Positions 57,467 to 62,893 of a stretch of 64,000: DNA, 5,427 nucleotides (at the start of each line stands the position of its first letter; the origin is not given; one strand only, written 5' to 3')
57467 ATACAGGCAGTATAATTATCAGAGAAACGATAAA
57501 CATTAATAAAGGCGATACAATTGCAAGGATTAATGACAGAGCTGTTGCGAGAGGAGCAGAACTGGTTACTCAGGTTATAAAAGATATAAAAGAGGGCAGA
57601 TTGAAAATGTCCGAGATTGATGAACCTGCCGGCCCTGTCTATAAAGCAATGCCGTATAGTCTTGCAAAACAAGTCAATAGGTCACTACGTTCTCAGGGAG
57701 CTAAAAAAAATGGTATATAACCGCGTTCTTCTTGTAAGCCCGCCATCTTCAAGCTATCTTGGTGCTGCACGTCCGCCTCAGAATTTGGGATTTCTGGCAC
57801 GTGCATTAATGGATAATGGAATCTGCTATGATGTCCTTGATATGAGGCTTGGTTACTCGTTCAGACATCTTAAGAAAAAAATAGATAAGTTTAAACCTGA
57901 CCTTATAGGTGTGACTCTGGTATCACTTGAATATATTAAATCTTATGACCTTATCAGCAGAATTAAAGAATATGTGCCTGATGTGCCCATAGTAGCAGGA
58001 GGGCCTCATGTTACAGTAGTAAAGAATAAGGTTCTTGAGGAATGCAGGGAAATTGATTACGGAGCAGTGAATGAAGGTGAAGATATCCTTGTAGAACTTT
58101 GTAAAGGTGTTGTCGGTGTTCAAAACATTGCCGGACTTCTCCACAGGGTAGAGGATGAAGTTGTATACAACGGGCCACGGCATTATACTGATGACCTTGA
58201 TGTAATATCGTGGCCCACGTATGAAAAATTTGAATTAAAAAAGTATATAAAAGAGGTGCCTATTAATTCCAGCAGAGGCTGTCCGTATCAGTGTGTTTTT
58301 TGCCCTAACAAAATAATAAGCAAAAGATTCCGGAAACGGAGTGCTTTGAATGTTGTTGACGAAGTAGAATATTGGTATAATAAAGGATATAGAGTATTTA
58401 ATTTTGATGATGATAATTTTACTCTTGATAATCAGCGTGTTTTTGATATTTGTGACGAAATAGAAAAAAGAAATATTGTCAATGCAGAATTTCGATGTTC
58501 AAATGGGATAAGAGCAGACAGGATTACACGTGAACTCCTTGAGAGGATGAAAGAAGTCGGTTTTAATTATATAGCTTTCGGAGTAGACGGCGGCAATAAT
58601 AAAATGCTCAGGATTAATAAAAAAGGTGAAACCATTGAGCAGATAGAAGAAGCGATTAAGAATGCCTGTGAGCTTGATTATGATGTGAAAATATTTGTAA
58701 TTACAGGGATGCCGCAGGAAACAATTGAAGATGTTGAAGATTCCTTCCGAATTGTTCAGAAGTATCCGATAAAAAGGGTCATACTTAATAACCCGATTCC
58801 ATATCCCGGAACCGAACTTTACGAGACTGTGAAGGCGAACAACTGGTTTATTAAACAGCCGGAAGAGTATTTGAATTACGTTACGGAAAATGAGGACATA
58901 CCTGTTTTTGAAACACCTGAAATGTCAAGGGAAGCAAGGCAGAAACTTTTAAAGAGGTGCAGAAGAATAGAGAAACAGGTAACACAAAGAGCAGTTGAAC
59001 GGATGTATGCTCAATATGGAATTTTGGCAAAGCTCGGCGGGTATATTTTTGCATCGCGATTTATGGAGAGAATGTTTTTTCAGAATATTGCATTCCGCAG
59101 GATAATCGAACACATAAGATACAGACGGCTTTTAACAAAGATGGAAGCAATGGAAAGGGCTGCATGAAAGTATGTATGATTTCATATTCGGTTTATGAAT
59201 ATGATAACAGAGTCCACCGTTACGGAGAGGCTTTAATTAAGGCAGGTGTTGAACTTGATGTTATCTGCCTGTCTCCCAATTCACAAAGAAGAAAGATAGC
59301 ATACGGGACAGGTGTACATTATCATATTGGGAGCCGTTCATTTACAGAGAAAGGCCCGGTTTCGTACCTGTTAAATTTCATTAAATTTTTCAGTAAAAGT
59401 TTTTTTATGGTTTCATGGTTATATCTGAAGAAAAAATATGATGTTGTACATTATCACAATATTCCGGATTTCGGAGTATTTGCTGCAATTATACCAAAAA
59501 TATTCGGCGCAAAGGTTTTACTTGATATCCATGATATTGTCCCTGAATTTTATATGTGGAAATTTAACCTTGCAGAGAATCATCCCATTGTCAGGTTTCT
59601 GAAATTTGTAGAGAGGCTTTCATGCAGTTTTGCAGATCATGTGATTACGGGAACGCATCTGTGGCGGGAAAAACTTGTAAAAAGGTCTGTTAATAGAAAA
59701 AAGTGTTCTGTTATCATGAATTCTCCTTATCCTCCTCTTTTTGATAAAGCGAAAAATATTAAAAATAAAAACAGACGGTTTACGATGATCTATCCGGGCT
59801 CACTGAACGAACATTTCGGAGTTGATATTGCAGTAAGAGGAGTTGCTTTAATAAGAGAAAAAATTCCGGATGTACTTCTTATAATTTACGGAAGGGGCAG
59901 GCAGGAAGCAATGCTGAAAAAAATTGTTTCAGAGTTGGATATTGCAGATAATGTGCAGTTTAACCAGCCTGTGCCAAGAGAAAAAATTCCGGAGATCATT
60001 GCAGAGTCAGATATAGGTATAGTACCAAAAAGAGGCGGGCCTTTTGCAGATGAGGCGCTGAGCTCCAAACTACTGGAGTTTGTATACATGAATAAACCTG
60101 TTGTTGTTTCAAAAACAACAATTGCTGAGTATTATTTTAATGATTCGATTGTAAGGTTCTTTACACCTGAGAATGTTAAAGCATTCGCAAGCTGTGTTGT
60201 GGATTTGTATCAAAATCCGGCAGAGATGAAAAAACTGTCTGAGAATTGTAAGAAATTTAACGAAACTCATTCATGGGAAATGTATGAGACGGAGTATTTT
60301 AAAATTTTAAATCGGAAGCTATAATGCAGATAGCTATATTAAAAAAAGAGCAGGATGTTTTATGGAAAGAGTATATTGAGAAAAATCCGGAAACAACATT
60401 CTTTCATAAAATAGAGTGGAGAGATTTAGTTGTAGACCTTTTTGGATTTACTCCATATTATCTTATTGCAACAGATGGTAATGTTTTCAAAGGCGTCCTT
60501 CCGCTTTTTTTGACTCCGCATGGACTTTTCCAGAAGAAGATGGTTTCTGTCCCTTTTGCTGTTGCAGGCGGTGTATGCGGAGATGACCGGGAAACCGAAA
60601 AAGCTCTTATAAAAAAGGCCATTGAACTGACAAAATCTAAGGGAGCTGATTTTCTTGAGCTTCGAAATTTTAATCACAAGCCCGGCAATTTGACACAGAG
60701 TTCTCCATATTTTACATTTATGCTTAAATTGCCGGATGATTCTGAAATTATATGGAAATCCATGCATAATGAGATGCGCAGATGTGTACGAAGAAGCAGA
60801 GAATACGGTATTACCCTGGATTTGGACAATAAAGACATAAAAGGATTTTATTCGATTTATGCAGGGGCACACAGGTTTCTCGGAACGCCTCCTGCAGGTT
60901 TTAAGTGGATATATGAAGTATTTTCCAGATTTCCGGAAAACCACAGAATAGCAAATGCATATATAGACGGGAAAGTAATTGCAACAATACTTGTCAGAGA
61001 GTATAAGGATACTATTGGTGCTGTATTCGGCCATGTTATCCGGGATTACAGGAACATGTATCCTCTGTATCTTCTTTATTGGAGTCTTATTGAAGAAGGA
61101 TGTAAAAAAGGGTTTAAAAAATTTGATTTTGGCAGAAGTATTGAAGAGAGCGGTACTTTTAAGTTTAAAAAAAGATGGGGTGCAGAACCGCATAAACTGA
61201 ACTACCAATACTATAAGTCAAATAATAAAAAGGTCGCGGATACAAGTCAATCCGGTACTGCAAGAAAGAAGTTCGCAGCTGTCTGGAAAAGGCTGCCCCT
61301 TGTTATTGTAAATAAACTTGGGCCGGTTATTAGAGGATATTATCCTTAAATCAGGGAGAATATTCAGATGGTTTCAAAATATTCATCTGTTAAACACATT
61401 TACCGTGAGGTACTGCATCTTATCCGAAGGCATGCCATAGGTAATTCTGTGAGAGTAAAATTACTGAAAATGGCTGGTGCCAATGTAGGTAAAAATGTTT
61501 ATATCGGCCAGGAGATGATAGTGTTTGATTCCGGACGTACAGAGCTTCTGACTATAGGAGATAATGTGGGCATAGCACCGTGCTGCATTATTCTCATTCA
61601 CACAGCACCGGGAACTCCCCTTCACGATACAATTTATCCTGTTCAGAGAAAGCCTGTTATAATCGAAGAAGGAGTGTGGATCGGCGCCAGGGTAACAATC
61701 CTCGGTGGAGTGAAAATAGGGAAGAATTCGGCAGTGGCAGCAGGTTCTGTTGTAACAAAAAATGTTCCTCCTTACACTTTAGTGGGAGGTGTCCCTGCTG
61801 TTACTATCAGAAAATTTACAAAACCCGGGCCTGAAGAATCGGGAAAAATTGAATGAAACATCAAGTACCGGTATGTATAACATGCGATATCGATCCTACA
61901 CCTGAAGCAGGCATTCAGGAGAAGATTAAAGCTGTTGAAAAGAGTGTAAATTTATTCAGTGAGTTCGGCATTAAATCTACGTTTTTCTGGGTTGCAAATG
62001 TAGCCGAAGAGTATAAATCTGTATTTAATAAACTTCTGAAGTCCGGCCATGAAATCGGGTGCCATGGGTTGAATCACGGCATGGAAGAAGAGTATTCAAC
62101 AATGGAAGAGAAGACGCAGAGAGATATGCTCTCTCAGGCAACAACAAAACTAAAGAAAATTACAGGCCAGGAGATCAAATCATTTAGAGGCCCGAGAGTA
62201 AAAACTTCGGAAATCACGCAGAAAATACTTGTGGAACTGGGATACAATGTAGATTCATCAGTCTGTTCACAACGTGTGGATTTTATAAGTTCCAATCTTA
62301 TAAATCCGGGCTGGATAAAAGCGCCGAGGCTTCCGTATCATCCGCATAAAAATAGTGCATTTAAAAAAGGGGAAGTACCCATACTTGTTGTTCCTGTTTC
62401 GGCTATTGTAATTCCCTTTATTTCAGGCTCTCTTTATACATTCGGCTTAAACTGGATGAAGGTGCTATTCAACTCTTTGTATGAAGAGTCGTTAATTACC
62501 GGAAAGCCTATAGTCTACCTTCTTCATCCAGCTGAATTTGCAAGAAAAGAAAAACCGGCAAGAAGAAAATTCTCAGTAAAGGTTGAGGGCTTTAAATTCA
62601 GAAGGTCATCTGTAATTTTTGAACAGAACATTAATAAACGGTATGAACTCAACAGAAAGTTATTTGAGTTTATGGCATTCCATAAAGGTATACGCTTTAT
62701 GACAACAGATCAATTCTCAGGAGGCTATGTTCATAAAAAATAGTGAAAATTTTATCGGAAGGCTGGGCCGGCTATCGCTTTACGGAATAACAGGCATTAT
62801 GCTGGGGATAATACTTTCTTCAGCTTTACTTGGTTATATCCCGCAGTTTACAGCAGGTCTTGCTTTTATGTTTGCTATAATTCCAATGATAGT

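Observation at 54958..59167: ATP-grasp, PSD-like, formyltransferase and B12 radical SAM cassette inside an EPS locus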

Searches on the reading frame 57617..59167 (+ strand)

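Call 3: search_protein_families(library=pfam, proteins=[window:57617-59167:+], max_evalue=0.01)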
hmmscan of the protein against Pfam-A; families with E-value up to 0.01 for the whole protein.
window:57617-59167:+ (516 aa): 2 families
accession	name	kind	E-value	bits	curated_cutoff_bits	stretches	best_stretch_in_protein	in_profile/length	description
PF04055.27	Radical_SAM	-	7.7e-26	91.7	29.5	1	216-378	1-164/166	Radical SAM superfamily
PF02310.24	B12-binding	-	4.3e-15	56.1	32.1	1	54-161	14-120/121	B12 binding domain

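Call 4: search_protein_families(library=ncbifam, proteins=[window:57617-59167:+], max_evalue=0.01)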
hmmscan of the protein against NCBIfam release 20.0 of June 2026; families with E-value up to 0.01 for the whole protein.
window:57617-59167:+ (516 aa): 40 families (the best 25 are shown)
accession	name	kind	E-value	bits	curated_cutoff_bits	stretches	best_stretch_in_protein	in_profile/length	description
TIGR02026.1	BchE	equivalog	1.1e-44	153.1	481.35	1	36-453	1-425/497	magnesium-protoporphyrin IX monomethyl ester anaerobic oxidative cyclase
NF050148.1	rSAM_ApyD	equivalog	4.9e-43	147.5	750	1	83-435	64-424/645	RiPP biosynthesis radical SAM protein ApyD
TIGR03471.1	HpnJ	equivalog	8.2e-42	143.6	577.6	1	110-441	85-421/472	hopanoid biosynthesis associated radical SAM protein HpnJ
NF038361.1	rSAM_Sden_1168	equivalog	2.7e-39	135.2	575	1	34-409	62-477/560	Sden_1168 family B12-binding radical SAM P-methyltransferase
TIGR04013.1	B12_SAM_MJ_1487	hypoth_equivalog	1.5e-31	109.6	251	1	84-405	37-357/382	TIGR04013 family B12-binding domain/radical SAM domain-containing protein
TIGR04385.1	B12_rSAM_cofa1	equivalog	4e-31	108.7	450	1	54-382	20-363/438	B12 lower ligand biosynthesis radical SAM protein BzaD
TIGR04072.2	rSAM_ladder_B12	equivalog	5.3e-31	107.7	360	1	54-382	18-348/443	lipid biosynthesis B12-binding/radical SAM protein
TIGR04014.1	B12_SAM_MJ_0865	equivalog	3e-27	95.5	360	1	79-408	25-361/434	methyl-coenzyme M reductase glutamine C-methyltransferase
TIGR04479.1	bcpD_PhpK_rSAM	subfamily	4.8e-27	94.5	600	1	60-381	78-407/504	PhpK family radical SAM P-methyltransferase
TIGR04367.1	HpnR_B12_rSAM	equivalog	1.5e-24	86.4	650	1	54-404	22-372/490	hopanoid C-3 methylase HpnR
TIGR03975.1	rSAM_ocin_1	subfamily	4.8e-22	78.2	281.85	1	85-376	120-423/606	RiPP maturation radical SAM C-methyltransferase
NF045585.1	rSAM_slr0320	equivalog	5.3e-19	68.1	775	1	113-355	129-379/511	photosystem II high light acclimation radical SAM protein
TIGR04295.1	B12_rSAM_oligo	hypoth_equivalog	1.2e-17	63.8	400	1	45-404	14-383/422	TIGR04295 family B12-binding domain-containing radical SAM protein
NF033070.1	rSAM_AprD4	equivalog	2.9e-16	59.4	500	1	215-418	198-403/456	AprD4 family radical SAM diol-dehydratase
NF033712.0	B12_rSAM_KedN5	subfamily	2.9e-14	52.2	700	1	90-400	59-386/624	KedN5 family methylcobalamin-dependent radical SAM C-methyltransferase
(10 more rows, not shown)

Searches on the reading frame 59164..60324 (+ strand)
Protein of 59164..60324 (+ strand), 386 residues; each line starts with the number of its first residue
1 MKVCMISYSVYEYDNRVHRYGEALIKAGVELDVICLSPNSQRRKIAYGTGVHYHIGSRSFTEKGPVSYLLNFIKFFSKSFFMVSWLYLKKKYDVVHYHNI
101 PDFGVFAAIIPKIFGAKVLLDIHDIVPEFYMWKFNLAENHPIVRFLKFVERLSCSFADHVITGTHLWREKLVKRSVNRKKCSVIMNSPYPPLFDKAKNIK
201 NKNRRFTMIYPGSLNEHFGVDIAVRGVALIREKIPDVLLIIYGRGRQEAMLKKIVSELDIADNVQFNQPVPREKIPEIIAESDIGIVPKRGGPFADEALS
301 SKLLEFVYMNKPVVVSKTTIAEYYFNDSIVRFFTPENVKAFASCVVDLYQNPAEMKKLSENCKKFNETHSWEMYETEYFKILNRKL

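Call 3: search_protein_families(library=pfam, proteins=[window:59164-60324:+], max_evalue=0.01)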
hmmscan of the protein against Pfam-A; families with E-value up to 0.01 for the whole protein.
window:59164-60324:+ (386 aa): 6 families
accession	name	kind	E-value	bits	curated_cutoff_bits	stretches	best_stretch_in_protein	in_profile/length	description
PF00534.26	Glycos_transf_1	-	1e-21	77.6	26.4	1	198-364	7-171/172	Glycosyl transferases group 1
PF13692.12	Glyco_trans_1_4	-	4.9e-17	63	27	1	206-351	2-142/142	Glycosyl transferases group 1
PF13439.12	Glyco_transf_4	-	1.1e-13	52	28.5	1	16-186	7-164/170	Glycosyltransferase Family 4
PF13579.12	Glyco_trans_4_4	-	4.9e-13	50.1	29.7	1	15-186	5-157/158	Glycosyl transferase 4-like domain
PF13477.12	Glyco_trans_4_2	-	8.8e-05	23.1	23.4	1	19-125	15-111/139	Glycosyl transferase 4-like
PF13524.12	Glyco_trans_1_2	-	0.0003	21.2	25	1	238-371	16-135/144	Glycosyl transferase-like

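Call 4: search_protein_families(library=ncbifam, proteins=[window:59164-60324:+], max_evalue=0.01)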
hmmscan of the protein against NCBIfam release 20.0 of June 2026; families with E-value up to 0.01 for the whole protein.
window:59164-60324:+ (386 aa): 17 families
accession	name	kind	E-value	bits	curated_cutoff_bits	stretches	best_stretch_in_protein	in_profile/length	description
NF007640.0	PRK10307.1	subfamily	8.5e-17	61.1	276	1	70-369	86-390/411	WcaI family glycosyltransferase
TIGR04063.1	stp3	hypoth_equivalog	1.8e-16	60.1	442.05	1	144-382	145-392/397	TIGR04063 family PEP-CTERM/XrtA system glycosyltransferase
NF047676.1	TeichurnBiosyTuaH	equivalog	2e-09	36.8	550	1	16-373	18-375/384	teichuronic acid biosynthesis protein TuaH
NF047880.1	glyco_SdgA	exception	5.4e-08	31.8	800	1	197-381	306-486/488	serine-aspartate repeat adhesin O-glycosyltransferase SdgA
NF046085.1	XrtY_assoc_Gly1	equivalog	2.7e-07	29.8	400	1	89-366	95-364/387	XrtY-associated glycosyltransferase XYAG1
NF041010.1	glycosy_Agl16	equivalog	3.8e-07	29.3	575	1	143-373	120-339/352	glycosylation protein Agl16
NF038255.1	exopoly_VpsD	equivalog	2.2e-06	26.8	300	1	148-382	148-380/381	VpsD family glycosyltransferase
NF041876.1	EPS_EpsE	equivalog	3e-06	26.8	400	1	198-364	207-374/389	exopolysaccharide biosynthesis GT4 family glycosyltransferase EpsE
TIGR04157.1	glyco_rSAM_CFB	subfamily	3.1e-06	26.5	400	1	207-380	229-404/406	TIGR04157 family glycosyltransferase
TIGR03449.1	mycothiol_MshA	equivalog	4.8e-06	25.7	462.5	1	208-374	223-392/406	D-inositol-3-phosphate glycosyltransferase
TIGR03999.1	thiol_BshA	equivalog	8.7e-06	24.9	273.7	1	228-382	222-374/375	N-acetyl-alpha-D-glucosaminyl L-malate synthase BshA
TIGR02918.1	TIGR02918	equivalog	2.3e-05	23.3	574.6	1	158-266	272-380/500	accessory Sec system glycosyltransferase GtfA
TIGR03088.1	stp2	hypoth_equivalog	0.00012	21.3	409.05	1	231-384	224-372/374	TIGR03088 family PEP-CTERM/XrtA system glycosyltransferase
NF050063.1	ProtGlycPglJ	equivalog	0.00029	20.2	500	1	74-265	66-251/363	N-acetylgalactosamine-N,N'-diacetylbacillosaminyl-diphospho-undecaprenol 4-alpha-N-acetylgalactosaminyltransferase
TIGR04005.1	wcaL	equivalog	0.00091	18.2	537.6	1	161-337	179-355/406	colanic acid biosynthesis glycosyltransferase WcaL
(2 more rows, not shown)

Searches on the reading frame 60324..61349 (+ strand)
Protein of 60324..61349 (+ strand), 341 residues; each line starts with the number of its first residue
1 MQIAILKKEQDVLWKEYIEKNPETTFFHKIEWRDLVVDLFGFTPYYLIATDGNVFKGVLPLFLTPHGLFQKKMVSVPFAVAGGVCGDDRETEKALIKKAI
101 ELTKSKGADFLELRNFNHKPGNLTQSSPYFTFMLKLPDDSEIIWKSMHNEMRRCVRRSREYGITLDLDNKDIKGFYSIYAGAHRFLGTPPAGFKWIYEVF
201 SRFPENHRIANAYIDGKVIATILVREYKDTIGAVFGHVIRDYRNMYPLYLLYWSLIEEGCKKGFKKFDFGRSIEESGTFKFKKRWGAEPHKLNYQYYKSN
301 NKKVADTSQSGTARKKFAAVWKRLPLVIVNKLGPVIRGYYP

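Call 3: search_protein_families(library=pfam, proteins=[window:60324-61349:+], max_evalue=0.01)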
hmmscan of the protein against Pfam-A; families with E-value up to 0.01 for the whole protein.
window:60324-61349:+ (341 aa): 2 families
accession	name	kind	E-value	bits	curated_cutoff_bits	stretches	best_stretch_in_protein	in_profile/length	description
PF13480.13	Acetyltransf_6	-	5.5e-14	53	22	1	146-282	2-142/143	Acetyltransferase (GNAT) domain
PF02388.22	FemAB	-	9.3e-07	28.4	24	0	217-287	306-380/406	FemAB family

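Call 4: search_protein_families(library=ncbifam, proteins=[window:60324-61349:+], max_evalue=0.01)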
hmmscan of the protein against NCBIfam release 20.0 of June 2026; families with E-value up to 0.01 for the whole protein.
window:60324-61349:+ (341 aa): 1 family
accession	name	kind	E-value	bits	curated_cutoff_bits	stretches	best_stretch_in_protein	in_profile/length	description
TIGR03019.1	pepcterm_femAB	equivalog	1.5e-77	260.9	260.35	1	14-336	3-325/330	FemAB family XrtA/PEP-CTERM system-associated protein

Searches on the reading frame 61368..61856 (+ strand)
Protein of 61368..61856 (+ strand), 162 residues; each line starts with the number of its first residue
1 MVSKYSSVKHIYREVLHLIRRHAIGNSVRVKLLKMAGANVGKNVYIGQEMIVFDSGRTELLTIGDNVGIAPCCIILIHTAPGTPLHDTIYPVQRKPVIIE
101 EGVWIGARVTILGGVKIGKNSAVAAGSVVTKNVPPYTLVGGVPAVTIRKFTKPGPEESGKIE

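Call 3: search_protein_families(library=pfam, proteins=[window:61368-61856:+], max_evalue=0.01)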
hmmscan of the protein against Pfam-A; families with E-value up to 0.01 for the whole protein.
window:61368-61856:+ (162 aa): 3 families
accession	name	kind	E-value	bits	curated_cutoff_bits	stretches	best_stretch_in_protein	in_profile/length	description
PF00132.30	Hexapep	-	6.9e-13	48.1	27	1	97-131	2-36/36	Bacterial transferase hexapeptide (six repeats)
PF14602.12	Hexapep_2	-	2.9e-10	40.1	27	1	96-131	1-34/34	Hexapeptide repeat of succinyl-transferase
PF25084.1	LbH_EIF2B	-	0.0016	18.9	54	0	25-73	25-74/105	EIF2B subunit epsilon LbH domain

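Call 4: search_protein_families(library=ncbifam, proteins=[window:61368-61856:+], max_evalue=0.01)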
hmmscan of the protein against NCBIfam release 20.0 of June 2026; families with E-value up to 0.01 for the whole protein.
window:61368-61856:+ (162 aa): 46 families (the best 25 are shown)
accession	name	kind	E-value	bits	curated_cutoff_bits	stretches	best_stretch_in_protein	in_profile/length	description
NF007076.0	PRK09527.1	equivalog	3.1e-18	65.9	347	1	39-151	77-186/203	galactoside O-acetyltransferase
NF007797.0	PRK10502.1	subfamily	8.8e-18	64.6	192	1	86-149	115-178/183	WcaF family extracellular polysaccharide biosynthesis acetyltransferase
TIGR03532.1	DapD_Ac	equivalog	2e-17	63.6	231.75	1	78-150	142-214/231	2,3,4,5-tetrahydropyridine-2,6-dicarboxylate N-acetyltransferase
NF007499.0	PRK10092.1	equivalog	2.4e-17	63.3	314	1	40-149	70-182/183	maltose O-acetyltransferase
NF007240.0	PRK09677.1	equivalog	6.1e-16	58.5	243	1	25-151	53-185/192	putative lipopolysaccharide biosynthesis O-acetyl transferase WbbJ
NF041874.1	EPS_EpsC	equivalog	1.3e-15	57.5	150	1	13-149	37-166/168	serine O-acetyltransferase EpsC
TIGR03308.1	phn_thr-fam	hypoth_equivalog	9.6e-15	55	201.65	1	93-149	105-161/204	phosphonate metabolim protein, transferase hexapeptide repeat family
NF000311.1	Vat_ABCDEFH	equivalog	1.6e-14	54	300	1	97-149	111-163/201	Vat family streptogramin A O-acetyltransferase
NF033468.1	stregram_VatI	exception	6.9e-14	52.1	415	1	97-150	113-166/208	streptogramin A O-acetyltransferase Vat(I)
NF058585.1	HptprglPActTf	PfamEq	2.5e-13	49.9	300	1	26-149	47-159/172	heptaprenylglyceryl phosphate O-acetyltransferase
NF000101.1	stregram_VatA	exception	3.1e-13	49.9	450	1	97-151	119-173/219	streptogramin A O-acetyltransferase Vat(A)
NF000490.1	chloram_CatB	equivalog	7.8e-13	48.2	350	1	97-149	111-163/210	type B chloramphenicol O-acetyltransferase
NF000504.1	stregram_VatH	exception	1.4e-12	48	475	1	91-149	113-170/216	streptogramin A O-acetyltransferase Vat(H)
NF000097.1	stregram_VatC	exception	1.5e-12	47.9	425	1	98-148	120-170/212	streptogramin A O-acetyltransferase Vat(C)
TIGR03570.1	NeuD_NnaD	subfamily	1.6e-12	47.5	160.8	1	37-144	93-201/202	NeuD/PglB/VioB family sugar acetyltransferase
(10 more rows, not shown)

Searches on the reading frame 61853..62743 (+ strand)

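Call 3: search_protein_families(library=pfam, proteins=[window:61853-62743:+], max_evalue=0.01)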
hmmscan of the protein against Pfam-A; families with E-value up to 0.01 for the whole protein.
window:61853-62743:+ (296 aa): 2 families
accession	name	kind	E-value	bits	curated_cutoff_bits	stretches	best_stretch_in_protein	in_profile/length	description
PF01522.26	Polysacc_deac_1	-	5.7e-18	65.5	23.1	1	26-132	19-122/124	Polysaccharide deacetylase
PF10096.14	DUF2334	-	7e-06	26.2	26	1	14-132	10-141/203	Uncharacterized protein conserved in bacteria (DUF2334)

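Call 4: search_protein_families(library=ncbifam, proteins=[window:61853-62743:+], max_evalue=0.01)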
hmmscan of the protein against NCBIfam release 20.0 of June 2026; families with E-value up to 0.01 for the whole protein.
window:61853-62743:+ (296 aa): 10 families
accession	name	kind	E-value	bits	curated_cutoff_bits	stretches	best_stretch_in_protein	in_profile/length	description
TIGR03006.1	pepcterm_polyde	equivalog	6.2e-20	71.4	276.2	1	26-243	34-239/272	XrtA system polysaccharide deacetylase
TIGR02764.1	spore_ybaN_pdaB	equivalog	9.5e-15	54.9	237.4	1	26-133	19-123/191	polysaccharide deacetylase family sporulation protein PdaB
TIGR02884.1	spore_pdaA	equivalog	1.3e-09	38.1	298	1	31-132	55-154/224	delta-lactam-biosynthetic de-N-acetylase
NF045821.1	PgAcgDacpgdA1_Bac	equivalog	1.4e-09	37.2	400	1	32-120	107-192/282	peptidoglycan-N-acetylglucosamine deacetylase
TIGR04243.1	nodulat_NodB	equivalog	8.2e-08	32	240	1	31-117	20-104/197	chitooligosaccharide deacetylase NodB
TIGR03212.1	uraD_N-term-dom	equivalog_domain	2.3e-06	26.9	424.6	1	33-135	84-182/297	allantoinase PuuE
TIGR02873.1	spore_ylxY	hypoth_equivalog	3.3e-06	26.5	391.5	1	28-115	100-184/268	probable sporulation protein, polysaccharide deacetylase family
NF045820.1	PgAcgDacpgdA_Strep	equivalog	3.2e-05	22.9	800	1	26-115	281-367/463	peptidoglycan-N-acetylglucosamine deacetylase PgdA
NF011923.2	PRK15394.1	equivalog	0.00023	20.5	382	1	47-135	82-173/294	4-deoxy-4-formamido-L-arabinose-phosphoundecaprenol deformylase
NF045822.1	PgAcgDacpgdA2_Bac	equivalog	0.00095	18.6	400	1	33-113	89-166/274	peptidoglycan-N-acetylglucosamine deacetylase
